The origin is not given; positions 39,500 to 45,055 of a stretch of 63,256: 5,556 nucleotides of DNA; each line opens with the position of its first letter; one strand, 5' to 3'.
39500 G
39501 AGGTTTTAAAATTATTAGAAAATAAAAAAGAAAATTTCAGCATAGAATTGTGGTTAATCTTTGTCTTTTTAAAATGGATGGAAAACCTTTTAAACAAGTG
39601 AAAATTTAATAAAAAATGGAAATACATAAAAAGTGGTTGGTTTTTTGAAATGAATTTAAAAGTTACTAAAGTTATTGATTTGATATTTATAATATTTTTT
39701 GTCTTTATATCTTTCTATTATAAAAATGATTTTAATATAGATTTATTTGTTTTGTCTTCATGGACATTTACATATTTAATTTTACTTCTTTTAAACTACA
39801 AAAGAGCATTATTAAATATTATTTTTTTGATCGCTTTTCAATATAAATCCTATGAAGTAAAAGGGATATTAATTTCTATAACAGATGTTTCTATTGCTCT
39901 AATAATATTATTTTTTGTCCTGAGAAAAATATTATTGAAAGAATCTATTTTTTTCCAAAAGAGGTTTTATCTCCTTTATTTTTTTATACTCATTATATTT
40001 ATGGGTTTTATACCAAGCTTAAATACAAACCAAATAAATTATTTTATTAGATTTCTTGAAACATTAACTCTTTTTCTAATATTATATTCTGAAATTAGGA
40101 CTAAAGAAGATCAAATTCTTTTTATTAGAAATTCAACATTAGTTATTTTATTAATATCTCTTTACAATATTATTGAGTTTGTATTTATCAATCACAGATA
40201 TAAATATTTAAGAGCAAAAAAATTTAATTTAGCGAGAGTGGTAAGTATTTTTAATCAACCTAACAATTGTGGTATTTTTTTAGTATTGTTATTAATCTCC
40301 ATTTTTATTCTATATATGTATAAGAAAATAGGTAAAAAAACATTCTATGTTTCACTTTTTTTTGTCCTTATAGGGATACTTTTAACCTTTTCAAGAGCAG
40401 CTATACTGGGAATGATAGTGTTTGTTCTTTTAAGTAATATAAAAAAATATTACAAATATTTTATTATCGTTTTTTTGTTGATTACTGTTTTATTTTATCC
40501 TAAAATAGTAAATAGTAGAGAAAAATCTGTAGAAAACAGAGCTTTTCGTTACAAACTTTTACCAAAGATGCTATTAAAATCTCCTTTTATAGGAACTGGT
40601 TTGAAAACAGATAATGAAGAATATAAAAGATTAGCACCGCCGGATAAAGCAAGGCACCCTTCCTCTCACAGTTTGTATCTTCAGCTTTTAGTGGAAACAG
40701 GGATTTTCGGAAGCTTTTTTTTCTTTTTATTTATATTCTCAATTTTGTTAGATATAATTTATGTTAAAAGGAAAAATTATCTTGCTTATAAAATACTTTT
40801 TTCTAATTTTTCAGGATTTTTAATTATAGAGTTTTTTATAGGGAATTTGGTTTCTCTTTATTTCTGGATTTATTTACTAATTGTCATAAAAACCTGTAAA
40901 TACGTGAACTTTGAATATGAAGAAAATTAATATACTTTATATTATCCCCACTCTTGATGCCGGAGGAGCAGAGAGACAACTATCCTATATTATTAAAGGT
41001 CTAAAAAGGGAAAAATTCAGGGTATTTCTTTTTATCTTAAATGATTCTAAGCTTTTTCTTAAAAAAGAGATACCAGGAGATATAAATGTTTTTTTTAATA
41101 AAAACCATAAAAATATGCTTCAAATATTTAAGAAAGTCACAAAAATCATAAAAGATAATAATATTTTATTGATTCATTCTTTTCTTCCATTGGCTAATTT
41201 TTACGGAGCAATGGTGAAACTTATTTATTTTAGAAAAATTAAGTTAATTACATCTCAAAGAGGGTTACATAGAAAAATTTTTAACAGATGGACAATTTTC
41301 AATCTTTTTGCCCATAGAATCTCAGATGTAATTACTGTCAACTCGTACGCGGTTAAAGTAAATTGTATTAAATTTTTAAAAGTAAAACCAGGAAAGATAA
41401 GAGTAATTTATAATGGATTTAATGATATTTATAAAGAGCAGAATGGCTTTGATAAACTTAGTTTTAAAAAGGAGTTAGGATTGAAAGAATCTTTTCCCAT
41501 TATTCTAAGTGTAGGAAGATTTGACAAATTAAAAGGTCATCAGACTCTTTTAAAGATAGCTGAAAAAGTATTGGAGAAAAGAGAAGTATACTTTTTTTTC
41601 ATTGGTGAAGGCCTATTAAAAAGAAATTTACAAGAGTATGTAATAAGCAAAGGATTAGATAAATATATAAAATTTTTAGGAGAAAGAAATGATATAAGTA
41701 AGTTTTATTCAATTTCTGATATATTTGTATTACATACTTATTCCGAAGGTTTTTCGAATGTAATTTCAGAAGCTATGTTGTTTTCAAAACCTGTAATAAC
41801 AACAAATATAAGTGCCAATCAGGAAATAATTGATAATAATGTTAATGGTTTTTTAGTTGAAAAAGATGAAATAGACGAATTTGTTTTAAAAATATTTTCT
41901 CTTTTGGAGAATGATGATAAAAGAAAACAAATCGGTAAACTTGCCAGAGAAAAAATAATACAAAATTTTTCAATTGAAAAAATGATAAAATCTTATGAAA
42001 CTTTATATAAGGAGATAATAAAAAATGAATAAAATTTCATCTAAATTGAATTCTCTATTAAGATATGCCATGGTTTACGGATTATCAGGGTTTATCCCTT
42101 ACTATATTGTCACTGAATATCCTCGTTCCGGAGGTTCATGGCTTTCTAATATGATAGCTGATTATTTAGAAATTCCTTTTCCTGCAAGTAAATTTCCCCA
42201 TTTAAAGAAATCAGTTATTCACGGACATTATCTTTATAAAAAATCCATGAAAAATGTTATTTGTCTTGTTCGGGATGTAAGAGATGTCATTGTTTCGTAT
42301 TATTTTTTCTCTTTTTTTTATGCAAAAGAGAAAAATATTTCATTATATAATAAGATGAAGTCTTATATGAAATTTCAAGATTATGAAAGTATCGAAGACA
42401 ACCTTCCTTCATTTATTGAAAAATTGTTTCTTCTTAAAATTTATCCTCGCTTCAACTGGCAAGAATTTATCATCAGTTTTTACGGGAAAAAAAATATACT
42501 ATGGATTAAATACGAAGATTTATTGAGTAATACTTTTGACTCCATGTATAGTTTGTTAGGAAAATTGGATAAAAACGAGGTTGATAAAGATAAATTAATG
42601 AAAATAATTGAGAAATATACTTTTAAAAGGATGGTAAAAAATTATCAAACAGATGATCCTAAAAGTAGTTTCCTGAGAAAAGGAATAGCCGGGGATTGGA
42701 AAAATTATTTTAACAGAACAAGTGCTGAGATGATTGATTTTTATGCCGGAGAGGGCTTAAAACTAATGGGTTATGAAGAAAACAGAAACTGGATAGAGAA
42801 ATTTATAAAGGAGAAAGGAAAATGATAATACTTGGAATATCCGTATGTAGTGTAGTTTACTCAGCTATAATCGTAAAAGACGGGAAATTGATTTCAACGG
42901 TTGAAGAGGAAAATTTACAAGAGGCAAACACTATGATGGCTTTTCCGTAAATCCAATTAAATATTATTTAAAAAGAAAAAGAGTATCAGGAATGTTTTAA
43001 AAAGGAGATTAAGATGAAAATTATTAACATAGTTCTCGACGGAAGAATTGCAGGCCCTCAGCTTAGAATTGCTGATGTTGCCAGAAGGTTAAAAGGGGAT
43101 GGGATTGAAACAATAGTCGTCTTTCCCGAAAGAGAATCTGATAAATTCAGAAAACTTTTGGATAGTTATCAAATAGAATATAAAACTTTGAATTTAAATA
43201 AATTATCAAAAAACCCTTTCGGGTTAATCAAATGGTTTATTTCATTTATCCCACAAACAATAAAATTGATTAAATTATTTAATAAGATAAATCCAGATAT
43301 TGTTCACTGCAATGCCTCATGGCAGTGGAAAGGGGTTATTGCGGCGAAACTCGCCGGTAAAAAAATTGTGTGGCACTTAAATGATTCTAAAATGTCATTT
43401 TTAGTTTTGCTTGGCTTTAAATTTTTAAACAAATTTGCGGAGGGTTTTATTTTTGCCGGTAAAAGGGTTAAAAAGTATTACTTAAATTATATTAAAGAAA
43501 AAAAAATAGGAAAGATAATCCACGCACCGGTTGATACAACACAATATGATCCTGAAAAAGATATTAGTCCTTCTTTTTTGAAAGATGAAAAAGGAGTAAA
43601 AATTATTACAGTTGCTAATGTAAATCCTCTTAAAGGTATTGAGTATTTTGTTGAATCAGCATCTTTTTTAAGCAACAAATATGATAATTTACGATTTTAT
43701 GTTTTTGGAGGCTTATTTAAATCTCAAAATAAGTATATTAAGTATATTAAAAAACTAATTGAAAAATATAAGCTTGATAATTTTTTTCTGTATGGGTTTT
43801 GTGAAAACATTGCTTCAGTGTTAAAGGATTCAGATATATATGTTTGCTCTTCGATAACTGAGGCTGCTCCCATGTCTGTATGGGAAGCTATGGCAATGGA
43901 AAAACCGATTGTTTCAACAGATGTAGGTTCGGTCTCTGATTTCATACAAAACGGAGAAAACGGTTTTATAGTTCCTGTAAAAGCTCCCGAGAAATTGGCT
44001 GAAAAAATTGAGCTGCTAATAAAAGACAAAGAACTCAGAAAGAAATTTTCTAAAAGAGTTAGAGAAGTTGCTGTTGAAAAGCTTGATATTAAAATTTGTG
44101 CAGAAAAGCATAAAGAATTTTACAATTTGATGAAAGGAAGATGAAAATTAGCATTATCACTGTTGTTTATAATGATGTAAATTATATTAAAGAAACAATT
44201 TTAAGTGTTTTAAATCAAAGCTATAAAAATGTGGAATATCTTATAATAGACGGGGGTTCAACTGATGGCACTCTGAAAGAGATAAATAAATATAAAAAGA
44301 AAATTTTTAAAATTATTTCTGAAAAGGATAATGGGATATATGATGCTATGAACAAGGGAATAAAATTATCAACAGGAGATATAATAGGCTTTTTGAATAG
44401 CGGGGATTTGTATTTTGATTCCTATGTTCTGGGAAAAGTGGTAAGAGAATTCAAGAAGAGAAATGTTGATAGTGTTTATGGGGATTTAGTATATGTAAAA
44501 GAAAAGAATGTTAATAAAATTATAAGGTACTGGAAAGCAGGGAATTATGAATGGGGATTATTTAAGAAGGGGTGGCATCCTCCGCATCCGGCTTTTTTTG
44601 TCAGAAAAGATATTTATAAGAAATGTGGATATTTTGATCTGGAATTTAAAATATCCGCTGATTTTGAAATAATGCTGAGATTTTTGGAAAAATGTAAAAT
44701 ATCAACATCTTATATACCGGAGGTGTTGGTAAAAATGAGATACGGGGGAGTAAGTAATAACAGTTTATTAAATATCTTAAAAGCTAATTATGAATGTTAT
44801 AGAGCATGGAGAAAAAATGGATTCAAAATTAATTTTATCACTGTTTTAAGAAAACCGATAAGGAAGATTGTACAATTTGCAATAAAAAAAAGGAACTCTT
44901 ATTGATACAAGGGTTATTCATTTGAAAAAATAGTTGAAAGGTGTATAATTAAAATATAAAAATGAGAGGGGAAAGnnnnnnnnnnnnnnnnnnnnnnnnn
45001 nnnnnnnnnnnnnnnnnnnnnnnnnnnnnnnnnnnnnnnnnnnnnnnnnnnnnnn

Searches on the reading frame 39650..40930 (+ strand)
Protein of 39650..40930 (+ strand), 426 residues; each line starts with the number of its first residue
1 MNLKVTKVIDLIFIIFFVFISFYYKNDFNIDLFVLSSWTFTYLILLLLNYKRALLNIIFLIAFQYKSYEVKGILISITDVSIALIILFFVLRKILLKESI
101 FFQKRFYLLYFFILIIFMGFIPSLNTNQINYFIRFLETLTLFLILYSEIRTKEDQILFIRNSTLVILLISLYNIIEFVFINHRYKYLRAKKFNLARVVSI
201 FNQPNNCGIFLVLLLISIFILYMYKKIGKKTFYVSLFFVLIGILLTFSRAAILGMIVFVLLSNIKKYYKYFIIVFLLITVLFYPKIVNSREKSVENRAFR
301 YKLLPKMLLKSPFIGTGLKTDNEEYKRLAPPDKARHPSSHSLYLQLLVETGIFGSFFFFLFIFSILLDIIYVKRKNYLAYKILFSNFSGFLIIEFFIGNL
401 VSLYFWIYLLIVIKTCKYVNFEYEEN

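Call 7: search_protein_families(library=pfam, proteins=[window:39650-40930:+], max_evalue=0.00001)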
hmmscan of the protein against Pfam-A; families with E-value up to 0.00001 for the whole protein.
window:39650-40930:+ (426 aa): 1 family
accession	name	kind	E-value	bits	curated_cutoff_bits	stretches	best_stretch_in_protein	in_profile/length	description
PF04932.20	Wzy_C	-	5.2e-13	49.5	31.7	1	235-359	2-149/149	O-Antigen ligase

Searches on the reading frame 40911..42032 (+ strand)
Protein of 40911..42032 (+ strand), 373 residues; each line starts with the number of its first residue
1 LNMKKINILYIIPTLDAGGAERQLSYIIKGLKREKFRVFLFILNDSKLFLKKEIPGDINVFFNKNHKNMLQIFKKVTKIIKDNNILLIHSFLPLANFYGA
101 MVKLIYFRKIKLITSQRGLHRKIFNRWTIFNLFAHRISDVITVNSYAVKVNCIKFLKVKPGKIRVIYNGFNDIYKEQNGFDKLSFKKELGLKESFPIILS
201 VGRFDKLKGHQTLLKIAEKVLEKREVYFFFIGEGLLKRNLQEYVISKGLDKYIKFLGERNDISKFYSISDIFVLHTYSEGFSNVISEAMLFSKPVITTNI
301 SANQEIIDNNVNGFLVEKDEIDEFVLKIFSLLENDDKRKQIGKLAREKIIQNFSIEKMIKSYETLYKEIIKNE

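Call 7: search_protein_families(library=pfam, proteins=[window:40911-42032:+], max_evalue=0.00001)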
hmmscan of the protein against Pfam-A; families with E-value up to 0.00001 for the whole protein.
window:40911-42032:+ (373 aa): 3 families
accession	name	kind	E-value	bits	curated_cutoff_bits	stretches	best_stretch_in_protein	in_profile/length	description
PF00534.26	Glycos_transf_1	-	7.1e-37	127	26.4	1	184-347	4-171/172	Glycosyl transferases group 1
PF13692.12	Glyco_trans_1_4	-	7.8e-31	107.7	27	1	196-334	2-142/142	Glycosyl transferases group 1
PF13439.12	Glyco_transf_4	-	2.5e-17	63.8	28.5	1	18-171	2-167/170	Glycosyltransferase Family 4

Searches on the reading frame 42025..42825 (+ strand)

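Call 8: search_protein_families(library=pfam, proteins=[window:42025-42825:+], max_evalue=0.00001)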
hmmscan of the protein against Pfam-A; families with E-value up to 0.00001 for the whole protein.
window:42025-42825:+ (266 aa): 1 family
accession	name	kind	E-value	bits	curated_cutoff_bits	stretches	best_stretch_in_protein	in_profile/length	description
PF00685.33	Sulfotransfer_1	-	2e-18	67.2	22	1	73-248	88-254/255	Sulfotransferase domain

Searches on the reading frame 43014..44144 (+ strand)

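Call 8: search_protein_families(library=pfam, proteins=[window:43014-44144:+], max_evalue=0.00001)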
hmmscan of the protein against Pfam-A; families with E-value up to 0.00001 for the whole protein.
window:43014-44144:+ (376 aa): 3 families
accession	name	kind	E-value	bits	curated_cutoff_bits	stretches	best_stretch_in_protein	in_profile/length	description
PF00534.26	Glycos_transf_1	-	1.7e-37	129.1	26.4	1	183-351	4-171/172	Glycosyl transferases group 1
PF13692.12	Glyco_trans_1_4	-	4.4e-28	98.8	27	1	196-338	3-142/142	Glycosyl transferases group 1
PF13439.12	Glyco_transf_4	-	7.3e-09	36.3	28.5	1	17-176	6-169/170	Glycosyltransferase Family 4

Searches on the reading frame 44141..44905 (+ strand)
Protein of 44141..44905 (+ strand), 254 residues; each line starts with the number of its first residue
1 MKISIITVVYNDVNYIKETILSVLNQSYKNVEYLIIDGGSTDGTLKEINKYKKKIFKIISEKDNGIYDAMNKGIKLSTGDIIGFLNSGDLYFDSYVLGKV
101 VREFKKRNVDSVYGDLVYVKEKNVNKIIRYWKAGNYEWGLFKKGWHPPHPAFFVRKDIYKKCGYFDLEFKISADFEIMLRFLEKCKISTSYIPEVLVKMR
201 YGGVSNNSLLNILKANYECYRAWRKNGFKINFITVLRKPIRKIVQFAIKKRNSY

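Call 8: search_protein_families(library=pfam, proteins=[window:44141-44905:+], max_evalue=0.00001)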
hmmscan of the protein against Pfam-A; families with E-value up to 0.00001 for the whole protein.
window:44141-44905:+ (254 aa): 2 families
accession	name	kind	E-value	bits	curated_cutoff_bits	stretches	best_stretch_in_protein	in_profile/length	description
PF00535.33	Glycos_transf_2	-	2.1e-28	99.8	23.3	1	4-137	1-139/168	Glycosyl transferase family 2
PF10111.15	Glyco_tranf_2_2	-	1.8e-11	44.5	27.3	1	5-102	3-104/276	Glycosyltransferase like family 2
